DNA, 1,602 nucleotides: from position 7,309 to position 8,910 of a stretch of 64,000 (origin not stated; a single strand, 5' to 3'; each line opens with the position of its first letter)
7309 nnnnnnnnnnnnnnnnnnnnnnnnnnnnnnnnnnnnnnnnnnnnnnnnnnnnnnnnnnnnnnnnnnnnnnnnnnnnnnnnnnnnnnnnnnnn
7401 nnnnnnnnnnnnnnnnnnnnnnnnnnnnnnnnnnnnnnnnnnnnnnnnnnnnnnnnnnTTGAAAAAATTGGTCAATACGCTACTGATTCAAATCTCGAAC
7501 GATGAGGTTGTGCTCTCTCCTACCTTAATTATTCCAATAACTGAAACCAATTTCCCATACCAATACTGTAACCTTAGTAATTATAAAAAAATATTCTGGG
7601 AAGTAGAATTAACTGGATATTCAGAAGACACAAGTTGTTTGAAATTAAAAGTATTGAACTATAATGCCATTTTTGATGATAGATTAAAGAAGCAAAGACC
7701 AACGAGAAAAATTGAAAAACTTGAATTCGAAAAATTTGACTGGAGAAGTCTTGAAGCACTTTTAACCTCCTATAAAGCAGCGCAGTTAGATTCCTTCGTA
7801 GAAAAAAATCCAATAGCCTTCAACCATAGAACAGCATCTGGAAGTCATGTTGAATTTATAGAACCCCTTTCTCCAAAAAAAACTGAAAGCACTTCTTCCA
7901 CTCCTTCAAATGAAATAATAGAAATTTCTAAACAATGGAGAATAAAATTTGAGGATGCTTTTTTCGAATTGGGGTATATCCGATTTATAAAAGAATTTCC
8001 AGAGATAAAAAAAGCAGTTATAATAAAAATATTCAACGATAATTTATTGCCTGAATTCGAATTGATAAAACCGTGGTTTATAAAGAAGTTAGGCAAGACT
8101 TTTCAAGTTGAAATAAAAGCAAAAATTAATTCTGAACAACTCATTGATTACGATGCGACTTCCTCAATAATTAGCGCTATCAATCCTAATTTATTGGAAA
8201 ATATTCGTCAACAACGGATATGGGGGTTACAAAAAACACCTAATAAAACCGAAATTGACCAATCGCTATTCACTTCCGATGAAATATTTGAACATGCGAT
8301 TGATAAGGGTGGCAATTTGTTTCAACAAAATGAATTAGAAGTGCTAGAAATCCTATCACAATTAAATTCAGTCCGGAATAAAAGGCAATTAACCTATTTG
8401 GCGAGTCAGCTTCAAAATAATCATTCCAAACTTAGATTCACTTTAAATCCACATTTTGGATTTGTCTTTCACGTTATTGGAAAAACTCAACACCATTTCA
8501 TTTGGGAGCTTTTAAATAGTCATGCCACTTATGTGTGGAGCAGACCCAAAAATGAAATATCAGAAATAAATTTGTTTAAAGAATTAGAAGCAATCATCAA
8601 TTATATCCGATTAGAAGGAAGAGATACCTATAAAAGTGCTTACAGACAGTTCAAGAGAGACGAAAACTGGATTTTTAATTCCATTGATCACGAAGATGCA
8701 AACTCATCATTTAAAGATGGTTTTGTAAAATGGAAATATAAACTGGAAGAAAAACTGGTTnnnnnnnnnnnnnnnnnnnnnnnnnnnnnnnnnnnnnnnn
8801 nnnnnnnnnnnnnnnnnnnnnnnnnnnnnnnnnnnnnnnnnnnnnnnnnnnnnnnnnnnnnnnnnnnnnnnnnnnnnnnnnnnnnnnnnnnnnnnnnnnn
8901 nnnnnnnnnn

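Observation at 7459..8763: Single low-GC orphan gene inserted between ispG and the caa3 oxidase locus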

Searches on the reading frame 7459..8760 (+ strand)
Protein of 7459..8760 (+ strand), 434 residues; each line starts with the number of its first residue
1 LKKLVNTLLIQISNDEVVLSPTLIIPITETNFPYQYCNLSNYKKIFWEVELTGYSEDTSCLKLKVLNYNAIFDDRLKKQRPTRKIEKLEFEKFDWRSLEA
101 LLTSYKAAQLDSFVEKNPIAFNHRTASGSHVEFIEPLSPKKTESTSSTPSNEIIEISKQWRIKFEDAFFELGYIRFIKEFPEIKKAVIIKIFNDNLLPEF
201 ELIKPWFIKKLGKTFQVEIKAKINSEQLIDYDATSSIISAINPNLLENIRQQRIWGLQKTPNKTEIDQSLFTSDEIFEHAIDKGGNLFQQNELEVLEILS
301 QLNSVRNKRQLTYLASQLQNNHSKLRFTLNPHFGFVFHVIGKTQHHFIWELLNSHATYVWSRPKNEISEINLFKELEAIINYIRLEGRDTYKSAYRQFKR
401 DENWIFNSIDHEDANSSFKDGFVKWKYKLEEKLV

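Call 3: search_protein_families(library=pfam, proteins=[window:7459-8760:+], max_evalue=10)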
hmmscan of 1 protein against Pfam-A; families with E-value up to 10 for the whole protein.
window:7459-8760:+ (434 aa): 1 family
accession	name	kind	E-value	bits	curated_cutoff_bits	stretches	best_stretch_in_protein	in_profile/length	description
PF06648.16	AcMNPV_Ac75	-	0.17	12.3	24.4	1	273-323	31-85/122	Autographa californica nuclear polyhedrosis virus (AcMNPV), Ac75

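Call 4: search_protein_families(library=padloc, proteins=[window:7459-8760:+], max_evalue=10)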
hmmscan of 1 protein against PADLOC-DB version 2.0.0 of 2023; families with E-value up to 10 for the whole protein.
window:7459-8760:+ (434 aa): 0 families
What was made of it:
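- On Known anti-phage defence systems (PADLOC-DB 2.0.0): The window protein matches 0 families (call 4).
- Closest known: Hachiman HamA. Different: The window protein does not hit HamA (call 4).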

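Call 5: search_protein_families(library=ncbifam, proteins=[window:7459-8760:+], max_evalue=10)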
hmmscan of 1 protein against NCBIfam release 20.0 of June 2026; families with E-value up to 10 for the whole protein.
window:7459-8760:+ (434 aa): 1 family
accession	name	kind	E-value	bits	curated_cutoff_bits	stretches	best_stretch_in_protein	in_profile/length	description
NF004705.1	PRK06041.1-3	equivalog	0.14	11.1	400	1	197-310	240-351/465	archaellar assembly protein ArlJ/FlaJ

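Call 6: search_protein_families(library=phrogs, proteins=[window:7459-8760:+], max_evalue=10)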
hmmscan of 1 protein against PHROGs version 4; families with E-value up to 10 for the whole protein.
window:7459-8760:+ (434 aa): 0 families
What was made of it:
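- On Any Pfam / NCBIfam / PHROGs family: Calls 3, 5 and 6.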

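Call 7: find_homologous_proteins(query=window:7459-8760:+, max_evalue=0.001)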
Query window:7459-8760:+ (434 aa): 205 proteins with E <= 0.001 among 3577 candidates; the best 120 are listed.
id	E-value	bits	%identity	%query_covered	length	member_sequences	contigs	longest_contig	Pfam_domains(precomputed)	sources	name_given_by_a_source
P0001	5.7e-276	933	100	96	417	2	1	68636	-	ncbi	-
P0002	2.5e-168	578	58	100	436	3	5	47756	-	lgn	-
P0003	9.4e-167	573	59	100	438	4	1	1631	-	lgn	-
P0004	9.7e-103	362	42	100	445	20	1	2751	-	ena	-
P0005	1.4e-102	362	42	100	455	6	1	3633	-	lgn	-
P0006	3.7e-94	334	41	99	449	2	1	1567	-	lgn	-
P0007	9.9e-93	329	41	98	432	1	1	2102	-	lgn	-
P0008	4.0e-92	327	41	99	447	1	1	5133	-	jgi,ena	jgi:hypothetical protein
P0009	7.8e-91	323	40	99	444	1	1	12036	-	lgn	-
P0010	1.1e-90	323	40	99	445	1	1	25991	-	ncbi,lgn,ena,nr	ncbi:MAG TPA: hypothetical protein DIW47_08000 [Bacteroidetes bacterium]|nr:hypothetical protein [Ba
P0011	1.4e-90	322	38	99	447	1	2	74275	-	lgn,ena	-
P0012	3.6e-90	321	41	98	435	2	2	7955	-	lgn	-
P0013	5.0e-90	320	38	99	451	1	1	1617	-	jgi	jgi:hypothetical protein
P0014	5.6e-90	320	39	99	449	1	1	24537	-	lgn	-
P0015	7.1e-90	320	40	99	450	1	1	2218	-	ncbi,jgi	jgi:hypothetical protein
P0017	1.4e-89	319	40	98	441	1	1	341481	-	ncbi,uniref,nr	ncbi:hypothetical protein [Aquiflexum lacus]|uniref:hypothetical protein n=1 Tax=Aquiflexum lacus Ta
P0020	6.2e-89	317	39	98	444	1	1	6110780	-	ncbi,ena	-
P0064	4.9e-77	278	36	98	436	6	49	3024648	-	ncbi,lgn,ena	ncbi:MAG: hypothetical protein U0V49_06170 [Saprospiraceae bacterium]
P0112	5.9e-72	261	36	99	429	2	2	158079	-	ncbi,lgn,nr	ncbi:MAG: hypothetical protein KBC43_09575 [Bacteroidales bacterium]|nr:hypothetical protein [Bacter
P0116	1.4e-70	256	39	86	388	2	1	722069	-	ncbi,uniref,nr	ncbi:hypothetical protein [Daejeonella sp. JGW-45]|uniref:hypothetical protein n=1 Tax=Daejeonella s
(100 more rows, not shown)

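Call 9: search_solved_structures(query=window:7459-8760:+, max_evalue=10)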
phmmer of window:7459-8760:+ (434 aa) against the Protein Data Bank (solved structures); distinct sequences matched with E-value up to 10: 1.
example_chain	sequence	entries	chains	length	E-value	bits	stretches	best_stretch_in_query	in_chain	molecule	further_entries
6wvs_A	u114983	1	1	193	0.24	13.4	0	275-307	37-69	DeNovoTIM15 hyperstable de novo TIM barrel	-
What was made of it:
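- Checked: There is no significant match in Pfam, PADLOC, NCBIfam, PHROGs or PDB sequences (calls 3-6, 9).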

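Call 10: find_encoding_contigs(protein=P0017, flank=8000, max_places=2)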
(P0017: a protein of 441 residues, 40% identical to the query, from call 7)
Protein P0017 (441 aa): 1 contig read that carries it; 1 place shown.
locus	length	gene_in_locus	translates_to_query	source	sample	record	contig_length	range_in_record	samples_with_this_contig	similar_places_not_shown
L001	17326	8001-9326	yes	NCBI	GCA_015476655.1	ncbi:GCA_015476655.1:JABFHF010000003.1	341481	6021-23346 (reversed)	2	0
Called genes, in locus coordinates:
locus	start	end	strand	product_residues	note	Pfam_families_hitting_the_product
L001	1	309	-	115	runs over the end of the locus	-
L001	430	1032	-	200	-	-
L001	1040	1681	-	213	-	-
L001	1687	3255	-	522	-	-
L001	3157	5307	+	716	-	PF09369:MZB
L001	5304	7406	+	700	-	PF00580:UvrD-helicase, PF13245:AAA_19, PF13361:UvrD_C, PF13538:UvrD_C_2 (faint)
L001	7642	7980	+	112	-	PF16565:MIT_C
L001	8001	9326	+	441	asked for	-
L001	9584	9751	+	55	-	-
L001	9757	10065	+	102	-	-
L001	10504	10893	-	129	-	-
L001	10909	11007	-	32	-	PF09907:HigB_toxin (weak)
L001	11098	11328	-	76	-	PF13560:HTH_31 (weak), PF12844:HTH_19 (weak), PF01381:HTH_3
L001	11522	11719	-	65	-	-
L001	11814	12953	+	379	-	-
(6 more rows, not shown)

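Call 11: find_encoding_contigs(protein=P0064, flank=8000, max_places=2)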
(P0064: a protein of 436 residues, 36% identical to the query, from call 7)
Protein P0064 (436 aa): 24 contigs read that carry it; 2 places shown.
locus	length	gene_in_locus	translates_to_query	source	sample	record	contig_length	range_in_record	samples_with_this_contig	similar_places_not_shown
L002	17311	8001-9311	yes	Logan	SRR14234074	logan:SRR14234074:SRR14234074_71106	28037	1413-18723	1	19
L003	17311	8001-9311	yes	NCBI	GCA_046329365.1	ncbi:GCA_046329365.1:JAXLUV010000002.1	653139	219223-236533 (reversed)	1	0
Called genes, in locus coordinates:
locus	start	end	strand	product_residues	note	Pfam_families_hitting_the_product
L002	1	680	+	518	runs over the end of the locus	PF13541:ChlI, PF05496:RuvB_N (faint), PF00493:MCM (faint), PF01078:Mg_chelatase, PF07728:AAA_5, PF13335:Mg_chelatase_C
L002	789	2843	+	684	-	PF00884:Sulfatase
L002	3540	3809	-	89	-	-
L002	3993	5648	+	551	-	PF01257:2Fe-2S_thioredx, PF01512:Complex1_51K, PF10589:NADH_4Fe-4S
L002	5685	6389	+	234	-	PF20260:PUA_4, PF04452:Methyltrans_RNA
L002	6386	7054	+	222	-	PF13709:DUF4159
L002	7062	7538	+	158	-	PF00583:Acetyltransf_1, PF13508:Acetyltransf_7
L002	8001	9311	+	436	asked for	-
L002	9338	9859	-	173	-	PF07609:DUF1572, PF04978:MST (weak), PF12867:DinB_2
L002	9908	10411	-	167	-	-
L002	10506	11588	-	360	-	PF02163:Peptidase_M50, PF00571:CBS (faint)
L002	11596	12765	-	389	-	PF02771:Acyl-CoA_dh_N, PF02770:Acyl-CoA_dh_M, PF00441:Acyl-CoA_dh_1, PF08028:Acyl-CoA_dh_2, PF22924:ACOX_C_alpha1 (faint)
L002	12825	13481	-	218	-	PF01135:PCMT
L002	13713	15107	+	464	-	PF02878:PGM_PMM_I, PF02879:PGM_PMM_II, PF02880:PGM_PMM_III, PF00408:PGM_PMM_IV (weak)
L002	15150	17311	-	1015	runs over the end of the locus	PF03193:RsgA_GTPase (faint), PF00005:ABC_tran (faint), PF02463:SMC_N (faint), PF13191:AAA_16 (faint), PF13555:AAA_29 (faint), PF20703:nSTAND1 (faint), PF17760:UvrA_inter, PF17755:UvrA_DNA-bind, +1 more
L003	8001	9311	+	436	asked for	-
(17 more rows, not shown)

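Call 12: find_encoding_contigs(protein=P0116, flank=8000, max_places=2)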
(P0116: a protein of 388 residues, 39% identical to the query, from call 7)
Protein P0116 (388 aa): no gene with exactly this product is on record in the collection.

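Call 13: find_encoding_contigs(protein=P0112, flank=8000, max_places=2)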
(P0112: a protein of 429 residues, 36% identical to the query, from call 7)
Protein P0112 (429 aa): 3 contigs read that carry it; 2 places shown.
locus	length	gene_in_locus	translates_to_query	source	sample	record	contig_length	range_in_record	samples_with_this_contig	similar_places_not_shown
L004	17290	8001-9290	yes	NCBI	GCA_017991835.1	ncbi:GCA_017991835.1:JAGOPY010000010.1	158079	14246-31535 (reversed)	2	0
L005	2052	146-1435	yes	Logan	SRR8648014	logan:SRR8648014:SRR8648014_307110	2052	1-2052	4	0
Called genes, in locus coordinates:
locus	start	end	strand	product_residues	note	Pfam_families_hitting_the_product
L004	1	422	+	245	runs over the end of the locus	PF00378:ECH_1, PF16113:ECH_2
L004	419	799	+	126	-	-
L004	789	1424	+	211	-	PF00378:ECH_1, PF16113:ECH_2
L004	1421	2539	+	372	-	PF08545:ACP_syn_III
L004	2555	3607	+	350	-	PF02737:3HCDH_N, PF00725:3HCDH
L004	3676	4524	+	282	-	PF01545:Cation_efflux, PF16916:ZT_dimer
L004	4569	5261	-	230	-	PF00072:Response_reg, PF00486:Trans_reg_C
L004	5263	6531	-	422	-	PF00512:HisKA, PF02518:HATPase_c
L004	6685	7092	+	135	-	PF07610:DUF1573, PF22544:HYDIN_VesB_CFA65-like_Ig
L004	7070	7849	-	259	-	PF05711:TylF, PF13578:Methyltransf_24 (weak)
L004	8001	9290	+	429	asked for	-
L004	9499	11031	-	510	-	PF18962:Por_Secre_tail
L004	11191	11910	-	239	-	PF00072:Response_reg, PF04397:LytTR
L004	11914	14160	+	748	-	PF06580:His_kinase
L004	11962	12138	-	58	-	-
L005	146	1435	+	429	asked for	-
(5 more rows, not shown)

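Call 15: find_encoding_contigs(protein=P0002, flank=10000, max_places=3)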
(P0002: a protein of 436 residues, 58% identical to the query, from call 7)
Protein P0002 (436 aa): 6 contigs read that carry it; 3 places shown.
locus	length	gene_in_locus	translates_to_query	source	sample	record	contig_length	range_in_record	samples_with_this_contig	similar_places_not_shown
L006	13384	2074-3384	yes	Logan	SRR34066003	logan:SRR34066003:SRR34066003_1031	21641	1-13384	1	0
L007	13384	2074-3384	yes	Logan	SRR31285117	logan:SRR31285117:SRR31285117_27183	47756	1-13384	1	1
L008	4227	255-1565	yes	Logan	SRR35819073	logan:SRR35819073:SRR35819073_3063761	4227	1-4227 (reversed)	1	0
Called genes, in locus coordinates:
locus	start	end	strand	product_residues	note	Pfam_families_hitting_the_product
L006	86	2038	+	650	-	PF04551:GcpE, PF26540:GcpE_C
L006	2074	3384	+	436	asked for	-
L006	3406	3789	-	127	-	PF06170:DUF983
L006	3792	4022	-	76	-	-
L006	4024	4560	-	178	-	PF04238:DUF420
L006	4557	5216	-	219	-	PF02630:SCO1-SenC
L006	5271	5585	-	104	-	PF03626:COX4_pro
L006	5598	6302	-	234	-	PF00510:COX3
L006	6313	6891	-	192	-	PF00510:COX3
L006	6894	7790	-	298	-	PF01040:UbiA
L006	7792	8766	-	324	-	PF02628:COX15-CtaA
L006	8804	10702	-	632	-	PF00115:COX1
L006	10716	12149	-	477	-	PF13442:Cytochrome_CBB3, PF00034:Cytochrom_C, PF02790:COX2_TM (weak), PF00116:COX2 (faint)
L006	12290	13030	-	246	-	PF13386:DsbD_2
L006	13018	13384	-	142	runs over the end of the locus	PF05751:FixH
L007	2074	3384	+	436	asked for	-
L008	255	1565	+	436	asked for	-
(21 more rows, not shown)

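Call 16: find_encoding_contigs(protein=P0001, flank=10000, max_places=2)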
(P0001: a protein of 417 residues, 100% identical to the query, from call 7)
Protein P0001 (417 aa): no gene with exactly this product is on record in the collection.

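Call 19: search_protein_representatives(protein=window:7459-8760:+)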
Query: 434 residues. Proteins with E-value up to 0.001 (for the whole library): 538; up to 1e-10: 409; up to 1e-30: 199. The best 150 are listed.
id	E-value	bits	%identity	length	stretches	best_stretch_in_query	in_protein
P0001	1.8e-276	932.9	100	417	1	19-434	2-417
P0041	6.8e-84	298.5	40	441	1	7-430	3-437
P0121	1.8e-83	297.2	41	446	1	8-433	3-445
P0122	5.2e-80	285.8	37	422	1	7-434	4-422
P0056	6.6e-80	285.4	39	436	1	6-433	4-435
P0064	1.5e-77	277.6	36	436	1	7-433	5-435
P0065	1.6e-77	277.6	36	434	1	5-433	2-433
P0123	5.8e-77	275.7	38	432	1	7-433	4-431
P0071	6.7e-77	275.5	36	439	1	8-433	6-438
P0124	1.6e-75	271.0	38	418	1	6-434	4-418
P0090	2.7e-75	270.3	39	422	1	6-434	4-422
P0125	3.7e-75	269.8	36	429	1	5-433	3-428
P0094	1.1e-74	268.2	39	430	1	7-434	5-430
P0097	1.9e-74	267.4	39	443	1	8-434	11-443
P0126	4.6e-74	266.2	37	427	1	6-434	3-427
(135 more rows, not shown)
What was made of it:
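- Checked: There are 205 hits among the 90% clusters and 538 representatives at 50% identity (calls 7, 19).
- There are 538 full-length family representatives (call 19).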

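Call 23: find_related_loci(query=A1, collection=genome_contigs, flank=8000)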
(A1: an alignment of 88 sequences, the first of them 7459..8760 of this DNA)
Query A1 (434 aa) in genome_contigs; peptide patterns used: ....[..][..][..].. (x = any residue, [..] = any of these).
139 stretches matched a pattern; 134 encode a relative of the query (tblastn E <= 1e-3); the best 80 are kept; 80 distinct loci.
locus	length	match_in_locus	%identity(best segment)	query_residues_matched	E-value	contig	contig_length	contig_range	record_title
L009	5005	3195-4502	59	1-434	2e-180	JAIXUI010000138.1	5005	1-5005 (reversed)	MAG: Bacteroidetes bacterium isolate D1_MAG_00013 pond_D1_MAG_00013_000000000163, whole genome shotgun sequence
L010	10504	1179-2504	42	4-434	6e-109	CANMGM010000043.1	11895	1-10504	MAG: Bacteroidetes bacterium isolate ZE-Oct18-175 genome assembly, contig: ZE-Oct18-C5287, whole genome shotgun sequence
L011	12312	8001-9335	40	4-434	8e-97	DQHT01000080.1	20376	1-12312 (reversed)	MAG TPA_asm: Bacteroidetes bacterium isolate UBA8524 contig_218472, whole genome shotgun sequence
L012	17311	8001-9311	40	8-434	1e-93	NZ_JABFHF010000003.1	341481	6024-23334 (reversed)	Aquiflexum lacus strain CUG 91378 NODE_3_length_341481_cov_93.0547_ID_4326, whole genome shotgun sequence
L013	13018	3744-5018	39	7-434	7e-94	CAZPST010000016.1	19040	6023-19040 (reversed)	MAG TPA_asm: uncultured Roseivirgaceae bacterium isolate SRP319275_co1_209 genome assembly, contig: NODE_3032_length_190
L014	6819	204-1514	38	8-434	7e-91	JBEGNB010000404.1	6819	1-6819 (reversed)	MAG: Bacteroidota bacterium isolate NASQAN2016_083_B_bin.83 scaffold_79848, whole genome shotgun sequence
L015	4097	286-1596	37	8-434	4e-90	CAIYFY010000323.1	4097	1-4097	MAG: uncultured Bacteroidetes bacterium isolate LaPlata_bin-0259 genome assembly, contig: bin-0259:323/524, whole genome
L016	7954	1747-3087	38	4-434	8e-90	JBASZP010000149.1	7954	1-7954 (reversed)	MAG: Daejeonella sp. isolate MFD10499_ilm_asm_bin4 k127_193125, whole genome shotgun sequence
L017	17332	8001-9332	37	8-434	1e-89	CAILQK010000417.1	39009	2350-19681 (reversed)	MAG: uncultured Bacteroidetes bacterium isolate LaPlata-5m-a_bin-010 genome assembly, contig: bin-010:417/462, whole gen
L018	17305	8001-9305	41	4-434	9e-89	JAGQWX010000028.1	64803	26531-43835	MAG: Saprospiraceae bacterium isolate HKST-UBA24 NODE_28_length_64803_cov_9.809443, whole genome shotgun sequence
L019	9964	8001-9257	38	8-434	5e-89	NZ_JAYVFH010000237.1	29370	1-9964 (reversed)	MAG: Flavobacterium sp. isolate GL44_Down_metabat_19 GL44_Down_metabat_19_236, whole genome shotgun sequence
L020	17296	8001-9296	39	8-430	1e-88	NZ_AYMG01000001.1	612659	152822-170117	Pedobacter jeongneungensis strain H1ai Contig1, whole genome shotgun sequence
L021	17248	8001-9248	38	7-434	2e-88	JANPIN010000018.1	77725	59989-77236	MAG: Saprospirales bacterium isolate VAR_61_metabat_61 VAR_61_k141_2468476, whole genome shotgun sequence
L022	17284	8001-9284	39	8-434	2e-87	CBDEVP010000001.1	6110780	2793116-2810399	MAG: Cyclobacteriaceae bacterium isolate 71ba2da1-5d22-415a-bb46-bbf8e2cda1a7 genome assembly, contig: contig_1, whole g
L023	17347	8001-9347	37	4-434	1e-86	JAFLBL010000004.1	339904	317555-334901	MAG: Chitinophagales bacterium isolate UWPOB_CHIT6 gnl_X_MPLDAEGJ_4, whole genome shotgun sequence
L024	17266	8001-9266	36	4-434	3e-85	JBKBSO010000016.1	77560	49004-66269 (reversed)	MAG: Bacteroidia bacterium isolate 21H_023.bin.39 NODE_16_length_77560_cov_77.492818, whole genome shotgun sequence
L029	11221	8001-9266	38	8-434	3e-82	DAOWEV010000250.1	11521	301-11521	MAG TPA_asm: Bacteroidales bacterium isolate CSMAG_1948 CSMAG_1948_k141_578672_length_11521_cov_17.4156, whole genome sh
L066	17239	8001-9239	32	8-434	6e-69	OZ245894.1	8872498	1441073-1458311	MAG: Saprospiraceae bacterium isolate 95635b9e-7190-4540-af38-e21a3cfd68f5 genome assembly, chromosome: 1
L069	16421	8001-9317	35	4-434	3e-72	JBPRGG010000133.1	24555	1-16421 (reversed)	MAG: Candidatus Cyclobacteriaceae bacterium M3_2C_046 megahit_867014, whole genome shotgun sequence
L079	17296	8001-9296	32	5-434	5e-66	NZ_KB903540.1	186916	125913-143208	Lewinella cohaerens DSM 23179 A3EUDRAFT_scaffold_17.18, whole genome shotgun sequence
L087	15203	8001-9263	32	1-434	8e-65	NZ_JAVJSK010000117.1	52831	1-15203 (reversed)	MAG: Phaeodactylibacter sp. isolate G1-WW12-15 k141_36534, whole genome shotgun sequence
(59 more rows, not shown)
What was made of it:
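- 8434..8547 (+): Signature motif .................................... (residues 326-363), three antiparallel strands. The peptide WELL[ND][ST][HN]AT alone retrieved 134 true relatives out of 139 pattern matches in 185,579 species genomes (call 23).
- Taxonomic spread and single copy per genome: call 23. The distribution is patchy (call 23). There is one copy per genome (call 23).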

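Call 34: predict_structure(alignment_id=A1)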
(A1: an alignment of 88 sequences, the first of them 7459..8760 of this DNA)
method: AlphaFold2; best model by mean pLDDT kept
length: 434 residues; sequences in the alignment: 88
mean_pLDDT: 90.3   pTM: 0.67
mean pLDDT of the five models: 90.3, 90.1, 89.7, 89.6, 89.4
residues with pLDDT >= 90: 353; 70-90: 34; 50-70: 20; < 50: 27
segments of 3 or more residues with pLDDT < 50: 120-139, 143-146
pLDDT, mean of each block of 10 residues (from residue 1): 77 98 98 97 96 98 97 94 97 96 94 81 42 45 53 96 98 97 96 97 96 98 95 98 97 92 79 93 90 96 91 97 95 95 97 93 93 95 94 88 91 76 95 96
secondary structure, 60 per line:
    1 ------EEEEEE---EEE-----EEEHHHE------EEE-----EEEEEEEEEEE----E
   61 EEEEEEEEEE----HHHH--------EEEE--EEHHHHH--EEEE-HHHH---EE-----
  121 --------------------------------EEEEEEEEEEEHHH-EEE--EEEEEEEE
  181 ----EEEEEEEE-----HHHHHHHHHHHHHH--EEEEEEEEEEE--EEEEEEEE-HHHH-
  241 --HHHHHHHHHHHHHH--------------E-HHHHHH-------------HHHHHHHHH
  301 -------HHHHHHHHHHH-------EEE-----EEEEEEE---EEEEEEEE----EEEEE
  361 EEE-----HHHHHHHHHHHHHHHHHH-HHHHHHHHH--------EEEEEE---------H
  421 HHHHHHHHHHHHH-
elements in order: E7-12 E16-18 E24-26 E37-39 E45-55 E60-70 H75-78 E87-90 H95-99 E102-105 H107-110 E153-163 E168-170 E173-180 E185-192 H198-211 E214-224 E227-234 H236-239 H243-256 H273-278 H292-300 H308-318 E326-328 E334-340 E344-351 E356-363 H369-386 H388-396 E405-410 H420-433
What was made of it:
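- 7459..7794 (+): N-terminal beta-rich domain (residues 1-112). Mean pairwise identity in the family is 0.29. AF2 model with pLDDT mostly 94-98 across this domain; strands 7-12, 16-18, 24-26, 37-39, 45-55, 60-70, 87-90, 102-105 (call 34).
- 7795..7914 (+): Disordered, poorly conserved linker (residues 113-152). pLDDT below 50 for residues 120-139 and 143-146 (call 34).
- On HEPN (Rx4-6H RNase): The segment is strand and loop in the AF2 model (call 34).
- Closest known: HEPN-domain RNases. Different: The segment is predicted to be a beta-strand and loop, not the all-alpha HEPN helix (call 34).
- The AF2 model has pLDDT 90 (call 34).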
